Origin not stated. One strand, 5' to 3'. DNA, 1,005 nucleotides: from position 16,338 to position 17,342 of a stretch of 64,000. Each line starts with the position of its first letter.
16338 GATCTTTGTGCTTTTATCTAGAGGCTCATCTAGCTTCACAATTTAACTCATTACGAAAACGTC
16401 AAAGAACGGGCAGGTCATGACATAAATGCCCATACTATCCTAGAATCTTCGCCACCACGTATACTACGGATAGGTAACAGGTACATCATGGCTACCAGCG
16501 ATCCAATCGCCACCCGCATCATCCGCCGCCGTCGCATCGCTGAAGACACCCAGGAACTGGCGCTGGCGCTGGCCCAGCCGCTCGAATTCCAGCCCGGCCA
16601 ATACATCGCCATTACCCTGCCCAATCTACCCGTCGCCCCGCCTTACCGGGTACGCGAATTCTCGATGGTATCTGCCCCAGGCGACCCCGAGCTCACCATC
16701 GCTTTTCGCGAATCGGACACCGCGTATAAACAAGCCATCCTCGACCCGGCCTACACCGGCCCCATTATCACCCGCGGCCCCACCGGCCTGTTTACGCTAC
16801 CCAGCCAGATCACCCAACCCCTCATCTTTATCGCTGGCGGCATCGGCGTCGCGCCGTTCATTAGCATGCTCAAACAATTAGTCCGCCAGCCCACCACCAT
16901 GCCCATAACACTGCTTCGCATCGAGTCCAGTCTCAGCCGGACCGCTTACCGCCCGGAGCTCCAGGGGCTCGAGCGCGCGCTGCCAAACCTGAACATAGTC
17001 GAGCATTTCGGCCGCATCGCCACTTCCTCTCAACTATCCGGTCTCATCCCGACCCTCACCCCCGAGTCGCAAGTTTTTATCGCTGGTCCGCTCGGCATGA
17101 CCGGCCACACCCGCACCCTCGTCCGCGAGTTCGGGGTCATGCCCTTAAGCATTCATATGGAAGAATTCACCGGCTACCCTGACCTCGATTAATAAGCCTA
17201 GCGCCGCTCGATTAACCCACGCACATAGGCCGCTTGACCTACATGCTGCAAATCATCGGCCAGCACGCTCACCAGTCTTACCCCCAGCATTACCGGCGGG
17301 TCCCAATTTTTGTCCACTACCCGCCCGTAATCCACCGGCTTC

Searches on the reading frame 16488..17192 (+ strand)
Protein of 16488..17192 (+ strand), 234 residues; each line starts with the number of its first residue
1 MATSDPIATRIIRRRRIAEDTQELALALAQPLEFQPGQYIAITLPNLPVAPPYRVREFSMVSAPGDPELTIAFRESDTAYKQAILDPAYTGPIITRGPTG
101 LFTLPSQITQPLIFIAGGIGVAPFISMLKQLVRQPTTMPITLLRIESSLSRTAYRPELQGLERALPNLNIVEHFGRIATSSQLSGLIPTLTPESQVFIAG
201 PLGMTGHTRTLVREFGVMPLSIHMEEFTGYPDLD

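Call 95: search_protein_families(library=pfam, proteins=[window:16488-17192:+], max_evalue=0.001)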
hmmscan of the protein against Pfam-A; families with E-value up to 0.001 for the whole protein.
window:16488-17192:+ (234 aa): 2 families
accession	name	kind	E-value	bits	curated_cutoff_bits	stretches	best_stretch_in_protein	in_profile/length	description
PF00175.26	NAD_binding_1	-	2.5e-07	31.8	22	1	114-208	1-107/109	Oxidoreductase NAD-binding domain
PF08030.17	NAD_binding_6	-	0.00061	20.3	22.2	1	112-136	4-28/156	Ferric reductase NAD binding domain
